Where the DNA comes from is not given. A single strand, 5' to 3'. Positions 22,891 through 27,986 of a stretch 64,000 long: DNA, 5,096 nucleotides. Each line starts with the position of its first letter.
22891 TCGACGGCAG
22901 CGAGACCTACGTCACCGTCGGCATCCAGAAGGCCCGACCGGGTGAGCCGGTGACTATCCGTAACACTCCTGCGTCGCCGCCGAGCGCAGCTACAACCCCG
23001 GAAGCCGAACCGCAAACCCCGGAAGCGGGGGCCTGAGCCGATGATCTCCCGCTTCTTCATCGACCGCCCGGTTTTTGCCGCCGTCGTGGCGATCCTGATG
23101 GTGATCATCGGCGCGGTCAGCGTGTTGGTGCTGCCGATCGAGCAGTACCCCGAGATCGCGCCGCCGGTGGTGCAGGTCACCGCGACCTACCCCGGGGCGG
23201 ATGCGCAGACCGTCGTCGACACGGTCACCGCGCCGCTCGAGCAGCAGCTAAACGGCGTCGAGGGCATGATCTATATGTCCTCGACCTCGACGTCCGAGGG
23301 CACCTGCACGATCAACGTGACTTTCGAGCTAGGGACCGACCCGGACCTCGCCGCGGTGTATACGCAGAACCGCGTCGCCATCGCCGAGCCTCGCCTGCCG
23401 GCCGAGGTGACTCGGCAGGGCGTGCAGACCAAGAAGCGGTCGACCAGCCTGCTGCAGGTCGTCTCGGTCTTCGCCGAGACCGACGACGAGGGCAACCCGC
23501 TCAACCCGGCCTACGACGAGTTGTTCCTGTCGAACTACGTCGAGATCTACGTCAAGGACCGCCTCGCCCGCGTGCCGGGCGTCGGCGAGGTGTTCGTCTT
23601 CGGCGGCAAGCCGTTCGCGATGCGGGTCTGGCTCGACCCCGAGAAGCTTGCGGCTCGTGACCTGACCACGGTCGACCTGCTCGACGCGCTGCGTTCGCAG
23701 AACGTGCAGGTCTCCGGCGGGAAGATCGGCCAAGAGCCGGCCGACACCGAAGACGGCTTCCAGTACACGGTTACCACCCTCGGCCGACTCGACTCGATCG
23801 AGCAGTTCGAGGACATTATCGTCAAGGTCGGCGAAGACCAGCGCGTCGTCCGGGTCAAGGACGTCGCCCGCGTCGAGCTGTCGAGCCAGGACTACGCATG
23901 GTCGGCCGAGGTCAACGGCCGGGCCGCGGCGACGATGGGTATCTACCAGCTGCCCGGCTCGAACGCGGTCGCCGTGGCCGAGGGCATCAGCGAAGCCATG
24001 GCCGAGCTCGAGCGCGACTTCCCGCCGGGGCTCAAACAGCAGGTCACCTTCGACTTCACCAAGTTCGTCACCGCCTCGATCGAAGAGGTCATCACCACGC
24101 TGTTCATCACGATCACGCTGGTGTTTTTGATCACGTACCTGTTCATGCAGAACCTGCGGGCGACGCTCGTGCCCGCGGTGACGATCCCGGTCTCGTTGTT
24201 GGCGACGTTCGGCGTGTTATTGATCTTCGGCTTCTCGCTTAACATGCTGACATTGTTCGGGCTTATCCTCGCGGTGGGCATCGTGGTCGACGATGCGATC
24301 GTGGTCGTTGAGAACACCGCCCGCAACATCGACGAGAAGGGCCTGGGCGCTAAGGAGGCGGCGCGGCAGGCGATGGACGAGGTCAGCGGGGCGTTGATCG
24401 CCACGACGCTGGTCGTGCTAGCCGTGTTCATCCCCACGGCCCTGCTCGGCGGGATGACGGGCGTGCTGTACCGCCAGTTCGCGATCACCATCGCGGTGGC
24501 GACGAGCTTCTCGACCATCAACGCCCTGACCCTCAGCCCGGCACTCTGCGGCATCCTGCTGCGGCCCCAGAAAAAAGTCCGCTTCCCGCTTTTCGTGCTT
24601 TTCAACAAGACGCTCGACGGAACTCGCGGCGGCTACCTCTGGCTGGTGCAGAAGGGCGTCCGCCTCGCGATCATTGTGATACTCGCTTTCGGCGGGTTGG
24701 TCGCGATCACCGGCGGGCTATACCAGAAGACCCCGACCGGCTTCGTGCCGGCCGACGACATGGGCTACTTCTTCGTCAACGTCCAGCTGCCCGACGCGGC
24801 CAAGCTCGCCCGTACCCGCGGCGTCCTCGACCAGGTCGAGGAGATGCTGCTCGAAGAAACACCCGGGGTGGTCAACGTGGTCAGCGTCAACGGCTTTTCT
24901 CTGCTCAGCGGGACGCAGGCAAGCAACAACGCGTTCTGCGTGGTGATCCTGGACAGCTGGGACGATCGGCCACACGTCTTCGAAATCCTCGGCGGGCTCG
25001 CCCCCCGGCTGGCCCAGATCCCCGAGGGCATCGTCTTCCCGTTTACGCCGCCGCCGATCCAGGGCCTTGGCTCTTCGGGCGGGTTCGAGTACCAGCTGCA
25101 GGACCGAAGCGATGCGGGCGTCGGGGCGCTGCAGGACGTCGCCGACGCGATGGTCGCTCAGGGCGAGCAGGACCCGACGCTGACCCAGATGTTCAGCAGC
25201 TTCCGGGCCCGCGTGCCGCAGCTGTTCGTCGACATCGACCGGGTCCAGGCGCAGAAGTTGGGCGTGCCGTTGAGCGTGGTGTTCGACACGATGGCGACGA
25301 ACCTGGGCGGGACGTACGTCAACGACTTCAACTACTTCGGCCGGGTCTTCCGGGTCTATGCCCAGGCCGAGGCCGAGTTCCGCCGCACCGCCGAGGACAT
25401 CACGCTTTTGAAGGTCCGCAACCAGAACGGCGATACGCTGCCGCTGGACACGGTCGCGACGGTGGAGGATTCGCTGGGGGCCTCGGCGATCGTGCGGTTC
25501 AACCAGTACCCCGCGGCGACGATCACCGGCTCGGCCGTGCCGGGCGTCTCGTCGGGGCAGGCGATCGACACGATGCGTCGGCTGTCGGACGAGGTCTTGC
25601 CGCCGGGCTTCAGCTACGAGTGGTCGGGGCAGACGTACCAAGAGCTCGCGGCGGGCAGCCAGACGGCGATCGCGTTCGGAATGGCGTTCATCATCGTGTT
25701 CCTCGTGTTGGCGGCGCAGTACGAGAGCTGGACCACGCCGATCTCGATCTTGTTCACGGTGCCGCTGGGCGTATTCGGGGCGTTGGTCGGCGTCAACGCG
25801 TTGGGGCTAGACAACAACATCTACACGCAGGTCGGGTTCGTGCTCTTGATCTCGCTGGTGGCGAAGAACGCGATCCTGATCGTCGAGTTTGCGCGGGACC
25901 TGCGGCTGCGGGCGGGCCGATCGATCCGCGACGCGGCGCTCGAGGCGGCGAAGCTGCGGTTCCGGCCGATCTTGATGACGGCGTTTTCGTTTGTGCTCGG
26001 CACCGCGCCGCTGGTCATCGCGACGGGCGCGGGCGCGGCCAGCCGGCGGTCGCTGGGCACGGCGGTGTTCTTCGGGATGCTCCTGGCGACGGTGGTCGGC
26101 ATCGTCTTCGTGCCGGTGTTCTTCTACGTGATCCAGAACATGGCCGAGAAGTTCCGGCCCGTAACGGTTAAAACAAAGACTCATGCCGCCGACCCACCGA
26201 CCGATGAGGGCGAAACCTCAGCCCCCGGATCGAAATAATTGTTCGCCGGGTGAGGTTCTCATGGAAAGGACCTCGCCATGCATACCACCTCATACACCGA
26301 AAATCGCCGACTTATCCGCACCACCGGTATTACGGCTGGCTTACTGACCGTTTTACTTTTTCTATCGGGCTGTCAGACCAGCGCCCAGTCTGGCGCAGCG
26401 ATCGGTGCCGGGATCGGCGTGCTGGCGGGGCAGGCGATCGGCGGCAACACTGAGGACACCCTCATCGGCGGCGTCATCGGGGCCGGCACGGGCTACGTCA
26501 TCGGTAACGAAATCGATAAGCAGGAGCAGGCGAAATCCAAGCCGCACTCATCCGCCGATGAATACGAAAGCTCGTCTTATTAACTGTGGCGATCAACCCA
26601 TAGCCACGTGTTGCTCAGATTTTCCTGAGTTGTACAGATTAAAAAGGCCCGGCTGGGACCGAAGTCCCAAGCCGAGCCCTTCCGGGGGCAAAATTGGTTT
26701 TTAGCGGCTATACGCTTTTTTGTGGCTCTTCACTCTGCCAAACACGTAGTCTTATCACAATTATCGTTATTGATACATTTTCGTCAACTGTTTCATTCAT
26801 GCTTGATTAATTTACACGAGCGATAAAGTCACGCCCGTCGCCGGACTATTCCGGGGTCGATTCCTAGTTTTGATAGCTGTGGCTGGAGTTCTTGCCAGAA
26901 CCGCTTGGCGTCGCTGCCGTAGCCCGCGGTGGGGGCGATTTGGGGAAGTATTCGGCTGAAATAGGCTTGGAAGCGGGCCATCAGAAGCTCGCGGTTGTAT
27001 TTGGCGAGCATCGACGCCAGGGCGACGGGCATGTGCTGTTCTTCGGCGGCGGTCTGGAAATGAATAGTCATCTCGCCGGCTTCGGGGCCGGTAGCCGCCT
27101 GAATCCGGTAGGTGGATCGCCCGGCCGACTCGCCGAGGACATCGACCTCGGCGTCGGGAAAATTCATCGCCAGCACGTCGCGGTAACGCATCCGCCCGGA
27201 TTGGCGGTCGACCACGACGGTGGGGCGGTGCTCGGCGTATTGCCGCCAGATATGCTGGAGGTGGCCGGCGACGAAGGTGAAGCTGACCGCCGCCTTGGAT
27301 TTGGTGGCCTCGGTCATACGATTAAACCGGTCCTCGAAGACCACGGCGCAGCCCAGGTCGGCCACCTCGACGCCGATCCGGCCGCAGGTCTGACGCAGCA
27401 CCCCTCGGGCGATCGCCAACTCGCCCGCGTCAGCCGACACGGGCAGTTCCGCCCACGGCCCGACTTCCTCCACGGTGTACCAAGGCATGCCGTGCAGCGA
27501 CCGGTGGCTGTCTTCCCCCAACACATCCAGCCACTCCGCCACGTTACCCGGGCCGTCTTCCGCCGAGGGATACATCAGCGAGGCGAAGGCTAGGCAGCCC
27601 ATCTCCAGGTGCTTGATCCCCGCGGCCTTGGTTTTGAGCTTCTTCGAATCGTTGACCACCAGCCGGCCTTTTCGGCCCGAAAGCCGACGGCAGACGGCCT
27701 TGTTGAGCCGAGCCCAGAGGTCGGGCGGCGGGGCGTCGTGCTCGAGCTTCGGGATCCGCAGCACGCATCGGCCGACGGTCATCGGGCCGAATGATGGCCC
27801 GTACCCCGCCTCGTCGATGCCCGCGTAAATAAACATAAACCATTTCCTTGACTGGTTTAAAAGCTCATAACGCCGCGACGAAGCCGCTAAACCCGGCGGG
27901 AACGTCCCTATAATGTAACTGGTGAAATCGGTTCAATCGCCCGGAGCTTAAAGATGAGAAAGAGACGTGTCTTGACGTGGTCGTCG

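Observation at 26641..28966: Two intergenic candidate sRNAs sharing an exact 12-nt motif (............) fused to related terminators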

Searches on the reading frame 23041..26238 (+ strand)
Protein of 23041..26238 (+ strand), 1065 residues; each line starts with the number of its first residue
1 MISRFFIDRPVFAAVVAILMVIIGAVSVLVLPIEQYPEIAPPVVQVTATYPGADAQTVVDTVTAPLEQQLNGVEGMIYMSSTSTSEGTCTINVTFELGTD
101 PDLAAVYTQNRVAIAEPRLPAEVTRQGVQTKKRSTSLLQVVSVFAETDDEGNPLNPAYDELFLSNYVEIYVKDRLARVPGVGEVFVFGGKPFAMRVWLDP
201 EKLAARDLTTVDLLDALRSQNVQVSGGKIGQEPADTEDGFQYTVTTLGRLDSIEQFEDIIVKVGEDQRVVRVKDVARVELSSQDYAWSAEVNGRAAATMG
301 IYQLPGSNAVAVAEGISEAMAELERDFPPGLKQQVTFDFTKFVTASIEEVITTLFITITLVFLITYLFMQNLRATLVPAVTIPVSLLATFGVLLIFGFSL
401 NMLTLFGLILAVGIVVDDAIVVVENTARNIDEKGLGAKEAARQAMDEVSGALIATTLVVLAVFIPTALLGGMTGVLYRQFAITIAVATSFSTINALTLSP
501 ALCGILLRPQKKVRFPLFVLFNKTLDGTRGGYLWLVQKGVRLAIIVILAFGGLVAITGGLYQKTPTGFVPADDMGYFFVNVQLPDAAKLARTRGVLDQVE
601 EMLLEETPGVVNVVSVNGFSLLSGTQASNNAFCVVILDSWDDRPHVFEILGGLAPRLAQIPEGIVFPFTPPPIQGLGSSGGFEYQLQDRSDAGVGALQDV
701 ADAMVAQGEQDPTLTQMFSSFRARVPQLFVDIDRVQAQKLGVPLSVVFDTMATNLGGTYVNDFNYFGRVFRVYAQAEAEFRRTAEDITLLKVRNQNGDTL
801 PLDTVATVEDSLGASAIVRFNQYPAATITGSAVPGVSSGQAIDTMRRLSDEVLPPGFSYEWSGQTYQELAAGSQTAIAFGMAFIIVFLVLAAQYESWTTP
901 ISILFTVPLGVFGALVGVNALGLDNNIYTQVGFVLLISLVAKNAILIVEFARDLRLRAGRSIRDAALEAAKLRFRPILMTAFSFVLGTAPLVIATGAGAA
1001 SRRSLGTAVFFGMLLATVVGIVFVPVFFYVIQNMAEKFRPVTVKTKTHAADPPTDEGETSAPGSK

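Call 9: search_protein_families(library=pfam, proteins=[window:23041-26238:+], max_evalue=0.01)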
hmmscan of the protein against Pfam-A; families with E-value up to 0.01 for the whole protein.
window:23041-26238:+ (1065 aa): 3 families
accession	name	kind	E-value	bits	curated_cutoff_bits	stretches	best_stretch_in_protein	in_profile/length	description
PF00873.25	ACR_tran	-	0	1073.8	28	1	2-1031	1-1020/1021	AcrB/AcrD/AcrF family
PF03176.21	MMPL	-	1.2e-12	47.9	20.5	2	253-506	47-302/333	MMPL family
PF02460.24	Patched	-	0.0071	16.5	23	1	355-500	8-151/156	Patched SSD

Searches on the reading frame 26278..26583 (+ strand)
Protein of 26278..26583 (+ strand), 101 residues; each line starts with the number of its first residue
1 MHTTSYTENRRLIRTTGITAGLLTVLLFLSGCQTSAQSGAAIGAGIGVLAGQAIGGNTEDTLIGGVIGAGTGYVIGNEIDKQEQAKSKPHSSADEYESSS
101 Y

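Call 9: search_protein_families(library=pfam, proteins=[window:26278-26583:+], max_evalue=0.01)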
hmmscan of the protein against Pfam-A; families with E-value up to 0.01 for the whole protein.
window:26278-26583:+ (101 aa): 3 families
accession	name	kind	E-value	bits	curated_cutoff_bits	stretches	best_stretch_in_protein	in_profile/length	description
PF13488.11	Gly-zipper_Omp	-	9.3e-10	38.7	25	2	39-83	2-46/46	Glycine zipper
PF13441.11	Gly-zipper_YMGG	-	7.3e-09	35.6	28.9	1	35-77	2-44/45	YMGG-like Gly-zipper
PF05433.20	Rick_17kDa_Anti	-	2.8e-08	33.9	24.2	1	39-79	2-42/43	Glycine zipper 2TM domain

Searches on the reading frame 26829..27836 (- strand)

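Call 9: search_protein_families(library=pfam, proteins=[window:26829-27836:-], max_evalue=0.01)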
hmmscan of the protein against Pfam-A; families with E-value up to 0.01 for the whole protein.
window:26829-27836:- (335 aa): 1 family
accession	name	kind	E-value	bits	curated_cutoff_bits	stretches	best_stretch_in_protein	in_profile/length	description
PF01351.25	RNase_HII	-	2.7e-12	47.4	25.8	2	242-312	110-176/199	Ribonuclease HII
